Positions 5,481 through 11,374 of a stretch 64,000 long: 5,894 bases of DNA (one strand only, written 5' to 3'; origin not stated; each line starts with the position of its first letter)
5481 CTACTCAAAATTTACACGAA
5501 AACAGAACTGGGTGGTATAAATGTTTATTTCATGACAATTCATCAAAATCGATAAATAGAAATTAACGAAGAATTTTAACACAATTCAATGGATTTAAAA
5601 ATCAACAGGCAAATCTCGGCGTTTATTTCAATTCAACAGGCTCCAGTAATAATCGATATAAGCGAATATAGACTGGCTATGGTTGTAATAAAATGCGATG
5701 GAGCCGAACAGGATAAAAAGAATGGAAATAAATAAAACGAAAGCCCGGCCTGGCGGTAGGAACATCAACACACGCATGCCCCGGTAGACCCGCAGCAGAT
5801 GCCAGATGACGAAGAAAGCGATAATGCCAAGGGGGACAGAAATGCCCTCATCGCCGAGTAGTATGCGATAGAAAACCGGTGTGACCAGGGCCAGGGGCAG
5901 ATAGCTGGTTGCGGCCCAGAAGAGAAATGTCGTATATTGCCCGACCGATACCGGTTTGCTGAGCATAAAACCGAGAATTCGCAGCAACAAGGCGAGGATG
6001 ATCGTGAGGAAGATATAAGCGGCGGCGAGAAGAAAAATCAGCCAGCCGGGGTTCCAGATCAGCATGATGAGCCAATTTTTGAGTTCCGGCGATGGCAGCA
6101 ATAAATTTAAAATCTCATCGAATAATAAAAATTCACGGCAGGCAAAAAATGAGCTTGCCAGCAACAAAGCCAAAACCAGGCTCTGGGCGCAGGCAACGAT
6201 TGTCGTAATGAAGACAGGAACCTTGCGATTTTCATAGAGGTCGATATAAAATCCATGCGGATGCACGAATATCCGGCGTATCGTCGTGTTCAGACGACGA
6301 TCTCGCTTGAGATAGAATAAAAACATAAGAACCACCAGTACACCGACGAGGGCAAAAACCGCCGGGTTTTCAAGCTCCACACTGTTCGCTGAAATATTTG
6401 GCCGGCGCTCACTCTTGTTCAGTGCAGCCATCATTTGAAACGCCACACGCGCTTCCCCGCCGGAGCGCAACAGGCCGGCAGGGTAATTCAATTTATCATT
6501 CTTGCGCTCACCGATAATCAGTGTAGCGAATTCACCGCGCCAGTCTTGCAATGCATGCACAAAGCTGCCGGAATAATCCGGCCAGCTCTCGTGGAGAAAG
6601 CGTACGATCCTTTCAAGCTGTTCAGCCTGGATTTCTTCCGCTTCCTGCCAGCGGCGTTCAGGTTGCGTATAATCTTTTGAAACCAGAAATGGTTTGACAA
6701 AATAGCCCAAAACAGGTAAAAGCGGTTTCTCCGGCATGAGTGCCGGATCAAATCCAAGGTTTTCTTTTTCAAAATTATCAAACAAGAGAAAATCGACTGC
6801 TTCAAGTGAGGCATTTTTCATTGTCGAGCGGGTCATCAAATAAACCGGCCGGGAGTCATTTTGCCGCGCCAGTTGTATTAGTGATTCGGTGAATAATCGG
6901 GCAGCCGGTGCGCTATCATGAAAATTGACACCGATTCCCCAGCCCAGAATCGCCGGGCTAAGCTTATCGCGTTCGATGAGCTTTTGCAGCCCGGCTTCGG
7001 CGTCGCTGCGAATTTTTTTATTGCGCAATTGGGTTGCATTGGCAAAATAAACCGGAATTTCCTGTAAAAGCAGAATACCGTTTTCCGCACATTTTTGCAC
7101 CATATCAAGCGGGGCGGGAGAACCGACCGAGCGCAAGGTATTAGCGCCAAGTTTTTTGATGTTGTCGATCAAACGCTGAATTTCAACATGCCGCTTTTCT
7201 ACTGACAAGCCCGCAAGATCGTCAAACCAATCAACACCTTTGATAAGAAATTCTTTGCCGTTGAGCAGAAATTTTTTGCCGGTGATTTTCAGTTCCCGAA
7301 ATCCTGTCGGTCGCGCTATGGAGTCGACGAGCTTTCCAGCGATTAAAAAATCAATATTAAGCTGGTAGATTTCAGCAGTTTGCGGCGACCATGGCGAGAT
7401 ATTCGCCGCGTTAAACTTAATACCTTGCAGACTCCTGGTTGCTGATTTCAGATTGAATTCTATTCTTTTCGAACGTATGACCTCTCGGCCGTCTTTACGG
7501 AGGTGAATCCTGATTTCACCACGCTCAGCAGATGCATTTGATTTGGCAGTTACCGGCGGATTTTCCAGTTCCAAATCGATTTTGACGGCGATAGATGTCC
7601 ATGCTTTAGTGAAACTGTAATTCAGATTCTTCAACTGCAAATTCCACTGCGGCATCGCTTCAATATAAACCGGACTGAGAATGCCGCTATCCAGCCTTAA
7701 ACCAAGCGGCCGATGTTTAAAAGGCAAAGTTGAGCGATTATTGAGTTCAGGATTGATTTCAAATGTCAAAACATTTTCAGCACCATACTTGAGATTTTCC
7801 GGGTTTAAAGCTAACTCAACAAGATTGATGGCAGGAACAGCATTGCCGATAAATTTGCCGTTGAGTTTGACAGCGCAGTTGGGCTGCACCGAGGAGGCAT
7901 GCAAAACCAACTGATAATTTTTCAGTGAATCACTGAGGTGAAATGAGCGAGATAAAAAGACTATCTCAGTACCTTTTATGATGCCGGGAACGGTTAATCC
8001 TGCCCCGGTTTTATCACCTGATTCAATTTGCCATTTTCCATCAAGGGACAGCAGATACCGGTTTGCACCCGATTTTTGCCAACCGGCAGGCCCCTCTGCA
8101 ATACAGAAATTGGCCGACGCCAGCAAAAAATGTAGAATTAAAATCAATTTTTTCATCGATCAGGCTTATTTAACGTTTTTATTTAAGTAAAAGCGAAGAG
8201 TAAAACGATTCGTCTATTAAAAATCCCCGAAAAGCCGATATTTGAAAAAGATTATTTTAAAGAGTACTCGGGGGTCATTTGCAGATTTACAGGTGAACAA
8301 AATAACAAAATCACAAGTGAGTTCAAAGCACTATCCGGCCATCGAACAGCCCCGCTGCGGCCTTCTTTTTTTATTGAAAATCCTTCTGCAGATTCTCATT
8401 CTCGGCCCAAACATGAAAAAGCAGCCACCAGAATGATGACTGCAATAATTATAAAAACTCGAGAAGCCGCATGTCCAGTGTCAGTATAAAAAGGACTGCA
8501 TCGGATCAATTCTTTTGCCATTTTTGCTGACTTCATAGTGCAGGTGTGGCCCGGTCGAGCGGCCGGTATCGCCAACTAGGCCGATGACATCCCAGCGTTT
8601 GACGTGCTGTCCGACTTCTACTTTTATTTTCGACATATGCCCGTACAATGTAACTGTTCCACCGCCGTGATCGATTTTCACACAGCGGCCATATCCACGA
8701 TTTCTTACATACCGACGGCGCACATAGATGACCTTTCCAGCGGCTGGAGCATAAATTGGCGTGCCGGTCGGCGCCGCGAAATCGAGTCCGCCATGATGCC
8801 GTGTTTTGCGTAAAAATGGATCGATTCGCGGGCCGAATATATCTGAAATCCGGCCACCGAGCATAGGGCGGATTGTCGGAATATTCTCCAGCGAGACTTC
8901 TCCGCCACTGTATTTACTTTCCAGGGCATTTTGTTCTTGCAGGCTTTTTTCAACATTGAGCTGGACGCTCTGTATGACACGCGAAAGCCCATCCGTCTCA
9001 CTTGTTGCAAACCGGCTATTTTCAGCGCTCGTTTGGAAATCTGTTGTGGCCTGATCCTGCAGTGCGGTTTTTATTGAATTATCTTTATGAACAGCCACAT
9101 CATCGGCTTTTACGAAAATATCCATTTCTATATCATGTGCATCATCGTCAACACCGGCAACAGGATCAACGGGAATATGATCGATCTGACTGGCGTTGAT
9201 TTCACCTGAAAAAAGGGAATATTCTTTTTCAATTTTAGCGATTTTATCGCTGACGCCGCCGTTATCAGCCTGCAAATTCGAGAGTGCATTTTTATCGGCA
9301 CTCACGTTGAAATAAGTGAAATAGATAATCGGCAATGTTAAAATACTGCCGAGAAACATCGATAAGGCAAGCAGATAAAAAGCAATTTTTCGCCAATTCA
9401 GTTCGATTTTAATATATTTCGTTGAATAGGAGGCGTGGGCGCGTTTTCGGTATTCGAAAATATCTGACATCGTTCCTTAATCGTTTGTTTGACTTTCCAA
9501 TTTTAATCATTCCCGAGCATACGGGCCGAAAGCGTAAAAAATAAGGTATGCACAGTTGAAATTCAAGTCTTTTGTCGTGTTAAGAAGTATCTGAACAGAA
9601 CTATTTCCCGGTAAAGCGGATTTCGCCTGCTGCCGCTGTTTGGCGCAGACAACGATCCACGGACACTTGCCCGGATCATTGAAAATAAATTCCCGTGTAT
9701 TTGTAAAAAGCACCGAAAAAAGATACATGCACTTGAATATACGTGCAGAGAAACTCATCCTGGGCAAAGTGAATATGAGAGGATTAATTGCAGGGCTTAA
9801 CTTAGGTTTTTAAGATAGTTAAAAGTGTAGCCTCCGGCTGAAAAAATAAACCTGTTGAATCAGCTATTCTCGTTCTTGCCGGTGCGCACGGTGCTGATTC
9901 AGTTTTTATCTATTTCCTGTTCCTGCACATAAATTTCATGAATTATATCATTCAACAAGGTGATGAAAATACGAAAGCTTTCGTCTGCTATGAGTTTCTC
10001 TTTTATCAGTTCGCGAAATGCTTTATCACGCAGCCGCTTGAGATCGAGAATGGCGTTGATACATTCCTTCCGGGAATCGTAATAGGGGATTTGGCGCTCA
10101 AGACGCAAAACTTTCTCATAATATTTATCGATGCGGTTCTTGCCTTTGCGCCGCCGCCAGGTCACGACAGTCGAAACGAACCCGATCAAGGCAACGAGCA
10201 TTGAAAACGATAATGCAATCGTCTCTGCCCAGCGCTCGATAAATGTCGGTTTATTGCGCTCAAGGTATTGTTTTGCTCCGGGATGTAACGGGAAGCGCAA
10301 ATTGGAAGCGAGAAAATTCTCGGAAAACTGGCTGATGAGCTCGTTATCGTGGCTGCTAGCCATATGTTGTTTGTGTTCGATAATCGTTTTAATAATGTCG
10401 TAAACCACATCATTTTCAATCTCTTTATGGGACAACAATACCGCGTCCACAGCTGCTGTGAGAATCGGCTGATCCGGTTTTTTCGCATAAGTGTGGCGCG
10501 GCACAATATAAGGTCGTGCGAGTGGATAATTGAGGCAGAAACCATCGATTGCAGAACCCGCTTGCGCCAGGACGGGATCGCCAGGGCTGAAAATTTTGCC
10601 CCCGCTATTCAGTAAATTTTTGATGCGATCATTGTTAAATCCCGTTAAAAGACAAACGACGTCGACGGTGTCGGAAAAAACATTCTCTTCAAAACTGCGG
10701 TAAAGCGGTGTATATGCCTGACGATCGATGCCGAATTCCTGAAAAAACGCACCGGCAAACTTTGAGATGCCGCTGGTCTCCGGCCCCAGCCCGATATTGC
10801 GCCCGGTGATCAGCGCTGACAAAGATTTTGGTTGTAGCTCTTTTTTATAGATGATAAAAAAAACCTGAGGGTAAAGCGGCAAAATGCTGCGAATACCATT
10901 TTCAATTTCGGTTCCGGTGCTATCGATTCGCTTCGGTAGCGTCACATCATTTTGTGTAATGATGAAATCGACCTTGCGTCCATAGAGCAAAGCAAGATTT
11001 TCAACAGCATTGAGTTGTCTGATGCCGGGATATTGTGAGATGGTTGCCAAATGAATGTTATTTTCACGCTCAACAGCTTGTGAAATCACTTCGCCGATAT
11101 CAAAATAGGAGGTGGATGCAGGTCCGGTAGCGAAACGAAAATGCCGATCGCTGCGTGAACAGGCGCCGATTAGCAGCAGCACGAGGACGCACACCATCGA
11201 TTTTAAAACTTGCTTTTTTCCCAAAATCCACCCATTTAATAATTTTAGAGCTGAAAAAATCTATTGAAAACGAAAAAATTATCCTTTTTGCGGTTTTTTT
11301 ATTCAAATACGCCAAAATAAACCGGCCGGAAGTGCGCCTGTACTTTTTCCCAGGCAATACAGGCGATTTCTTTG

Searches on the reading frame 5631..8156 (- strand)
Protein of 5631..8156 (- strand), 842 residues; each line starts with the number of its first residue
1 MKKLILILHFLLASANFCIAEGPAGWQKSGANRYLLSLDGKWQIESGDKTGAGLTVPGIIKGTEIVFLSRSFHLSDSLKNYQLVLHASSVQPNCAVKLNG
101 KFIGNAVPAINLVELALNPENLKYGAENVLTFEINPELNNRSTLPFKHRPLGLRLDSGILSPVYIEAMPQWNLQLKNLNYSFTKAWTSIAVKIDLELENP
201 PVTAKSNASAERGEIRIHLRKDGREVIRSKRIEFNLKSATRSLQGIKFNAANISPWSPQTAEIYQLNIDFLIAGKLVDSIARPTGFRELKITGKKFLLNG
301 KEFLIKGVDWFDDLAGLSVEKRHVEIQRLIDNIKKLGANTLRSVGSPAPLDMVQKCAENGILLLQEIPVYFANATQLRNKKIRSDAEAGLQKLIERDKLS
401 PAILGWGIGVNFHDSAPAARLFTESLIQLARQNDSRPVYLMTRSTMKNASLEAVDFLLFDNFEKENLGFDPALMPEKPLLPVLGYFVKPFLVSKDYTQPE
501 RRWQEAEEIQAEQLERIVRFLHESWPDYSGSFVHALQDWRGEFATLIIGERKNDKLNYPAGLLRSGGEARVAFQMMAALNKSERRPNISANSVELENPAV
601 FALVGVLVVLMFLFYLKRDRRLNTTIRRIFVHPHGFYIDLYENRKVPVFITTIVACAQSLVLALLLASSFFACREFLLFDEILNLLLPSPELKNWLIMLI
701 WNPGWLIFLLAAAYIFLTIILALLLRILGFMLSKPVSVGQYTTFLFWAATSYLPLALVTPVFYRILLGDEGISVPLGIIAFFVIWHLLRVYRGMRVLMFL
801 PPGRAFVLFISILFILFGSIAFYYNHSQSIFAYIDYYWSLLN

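Call 43: search_protein_families(library=pfam, proteins=[window:5631-8156:-], max_evalue=0.001)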
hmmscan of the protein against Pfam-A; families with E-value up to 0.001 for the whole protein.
window:5631-8156:- (842 aa): 2 families
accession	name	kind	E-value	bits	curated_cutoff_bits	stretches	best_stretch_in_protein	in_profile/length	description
PF02836.23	Glyco_hydro_2_C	-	6.8e-09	35.7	21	1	290-443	2-163/302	Glycosyl hydrolases family 2, TIM barrel domain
PF00703.27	Glyco_hydro_2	-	1.3e-05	26.4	23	1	204-287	27-109/109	Glycosyl hydrolases family 2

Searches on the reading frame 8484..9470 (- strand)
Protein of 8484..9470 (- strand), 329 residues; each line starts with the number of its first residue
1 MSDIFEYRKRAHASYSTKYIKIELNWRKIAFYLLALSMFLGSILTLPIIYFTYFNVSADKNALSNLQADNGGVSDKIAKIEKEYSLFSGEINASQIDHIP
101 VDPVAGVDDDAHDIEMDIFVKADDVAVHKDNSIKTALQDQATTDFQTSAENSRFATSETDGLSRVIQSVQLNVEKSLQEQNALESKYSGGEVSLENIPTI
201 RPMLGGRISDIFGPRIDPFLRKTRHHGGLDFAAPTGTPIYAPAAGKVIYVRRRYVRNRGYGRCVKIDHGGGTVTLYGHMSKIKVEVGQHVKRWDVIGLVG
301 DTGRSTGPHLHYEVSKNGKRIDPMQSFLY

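Call 83: search_protein_families(library=pfam, proteins=[window:8484-9470:-], max_evalue=0.001)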
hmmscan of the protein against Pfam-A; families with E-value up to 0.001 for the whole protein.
window:8484-9470:- (329 aa): 1 family
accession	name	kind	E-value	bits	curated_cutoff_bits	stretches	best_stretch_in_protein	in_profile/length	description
PF01551.29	Peptidase_M23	-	1.7e-35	121.5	28.7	1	225-323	2-96/96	Peptidase family M23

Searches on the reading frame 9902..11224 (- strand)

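Call 83: search_protein_families(library=pfam, proteins=[window:9902-11224:-], max_evalue=0.001)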
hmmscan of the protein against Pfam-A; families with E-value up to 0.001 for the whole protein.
window:9902-11224:- (441 aa): 1 family
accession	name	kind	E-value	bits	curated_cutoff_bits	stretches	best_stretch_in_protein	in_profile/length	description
PF16868.10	NMT1_3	-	1.2e-32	114.2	27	1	31-322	1-286/289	NMT1-like family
